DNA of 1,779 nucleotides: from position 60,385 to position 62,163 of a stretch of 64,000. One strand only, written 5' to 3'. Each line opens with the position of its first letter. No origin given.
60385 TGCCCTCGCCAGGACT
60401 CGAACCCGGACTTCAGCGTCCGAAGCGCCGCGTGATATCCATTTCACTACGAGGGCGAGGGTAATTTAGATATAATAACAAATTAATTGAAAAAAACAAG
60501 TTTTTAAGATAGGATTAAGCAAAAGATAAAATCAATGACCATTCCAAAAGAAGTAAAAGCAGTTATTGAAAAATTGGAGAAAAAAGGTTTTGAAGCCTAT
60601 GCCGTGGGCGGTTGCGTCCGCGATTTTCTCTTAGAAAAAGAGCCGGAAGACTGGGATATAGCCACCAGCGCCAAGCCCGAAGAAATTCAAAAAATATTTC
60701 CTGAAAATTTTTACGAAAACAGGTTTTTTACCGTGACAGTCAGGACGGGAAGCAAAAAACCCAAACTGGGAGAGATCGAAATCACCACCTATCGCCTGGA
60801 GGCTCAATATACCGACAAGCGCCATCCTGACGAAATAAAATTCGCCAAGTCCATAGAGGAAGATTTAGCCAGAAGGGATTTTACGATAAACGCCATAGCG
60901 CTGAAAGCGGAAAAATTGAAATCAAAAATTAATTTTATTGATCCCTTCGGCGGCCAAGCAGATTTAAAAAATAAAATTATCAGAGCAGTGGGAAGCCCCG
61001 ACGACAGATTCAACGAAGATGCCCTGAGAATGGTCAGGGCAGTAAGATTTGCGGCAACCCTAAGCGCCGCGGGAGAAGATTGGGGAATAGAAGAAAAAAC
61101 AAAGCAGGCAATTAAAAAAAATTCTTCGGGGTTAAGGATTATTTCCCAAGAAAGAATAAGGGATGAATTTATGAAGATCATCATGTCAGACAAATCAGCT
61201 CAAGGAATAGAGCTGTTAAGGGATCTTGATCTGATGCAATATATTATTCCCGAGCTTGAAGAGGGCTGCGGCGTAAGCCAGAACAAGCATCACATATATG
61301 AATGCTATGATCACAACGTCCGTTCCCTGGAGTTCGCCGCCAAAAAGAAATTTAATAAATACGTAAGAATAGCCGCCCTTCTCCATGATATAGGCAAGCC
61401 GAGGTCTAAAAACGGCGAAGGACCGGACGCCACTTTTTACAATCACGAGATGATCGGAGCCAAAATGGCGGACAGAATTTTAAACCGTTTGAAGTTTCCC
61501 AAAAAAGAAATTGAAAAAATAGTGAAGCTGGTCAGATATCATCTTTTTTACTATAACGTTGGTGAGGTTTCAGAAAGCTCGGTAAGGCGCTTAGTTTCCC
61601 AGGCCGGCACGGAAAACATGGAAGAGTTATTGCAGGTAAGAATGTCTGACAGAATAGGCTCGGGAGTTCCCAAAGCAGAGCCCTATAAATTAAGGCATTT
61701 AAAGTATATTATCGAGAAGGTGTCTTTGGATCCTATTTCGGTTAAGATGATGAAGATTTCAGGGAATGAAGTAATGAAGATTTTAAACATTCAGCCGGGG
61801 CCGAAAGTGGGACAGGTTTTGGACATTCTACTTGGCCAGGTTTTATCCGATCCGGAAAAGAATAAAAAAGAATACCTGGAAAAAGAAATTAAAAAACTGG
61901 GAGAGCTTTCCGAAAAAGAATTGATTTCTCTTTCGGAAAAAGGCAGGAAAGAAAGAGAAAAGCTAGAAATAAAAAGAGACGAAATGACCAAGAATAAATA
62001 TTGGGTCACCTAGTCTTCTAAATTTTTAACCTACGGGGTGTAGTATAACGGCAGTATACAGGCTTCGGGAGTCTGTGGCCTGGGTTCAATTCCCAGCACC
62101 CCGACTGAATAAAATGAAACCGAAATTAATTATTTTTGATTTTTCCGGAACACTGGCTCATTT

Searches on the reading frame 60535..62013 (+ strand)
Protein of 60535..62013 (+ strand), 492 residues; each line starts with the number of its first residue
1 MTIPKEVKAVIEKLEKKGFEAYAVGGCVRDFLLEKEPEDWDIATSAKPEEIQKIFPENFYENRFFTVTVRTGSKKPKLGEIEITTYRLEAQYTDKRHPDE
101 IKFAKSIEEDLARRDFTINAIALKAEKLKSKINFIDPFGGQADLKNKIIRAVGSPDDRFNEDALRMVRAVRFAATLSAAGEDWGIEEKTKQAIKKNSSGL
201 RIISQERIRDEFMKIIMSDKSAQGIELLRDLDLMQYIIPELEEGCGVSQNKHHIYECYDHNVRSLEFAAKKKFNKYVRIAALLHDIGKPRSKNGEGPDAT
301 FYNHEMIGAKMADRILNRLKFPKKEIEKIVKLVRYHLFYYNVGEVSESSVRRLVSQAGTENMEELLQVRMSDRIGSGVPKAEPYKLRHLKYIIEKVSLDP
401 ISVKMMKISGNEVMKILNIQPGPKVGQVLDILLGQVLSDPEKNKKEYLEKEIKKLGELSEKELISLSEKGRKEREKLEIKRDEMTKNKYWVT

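Call 59: search_protein_families(library=pfam, proteins=[window:60535-62013:+], max_evalue=0.001)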
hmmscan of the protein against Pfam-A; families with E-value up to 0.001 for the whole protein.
window:60535-62013:+ (492 aa): 4 families
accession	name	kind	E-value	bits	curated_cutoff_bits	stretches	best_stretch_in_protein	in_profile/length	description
PF01743.26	PolyA_pol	-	1.5e-37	129.2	23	1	21-150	1-126/126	Poly A polymerase head domain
PF12627.12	PolyA_pol_RNAbd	-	1.1e-20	73.5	22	1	185-243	4-62/64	Probable RNA and SrmB- binding site of polymerase A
PF01966.28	HD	-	2.4e-11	44.4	22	1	273-341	23-90/116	HD domain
PF13735.12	tRNA_NucTran2_2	-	1e-09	38.9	27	1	310-450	22-147/149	tRNA nucleotidyltransferase domain 2 putative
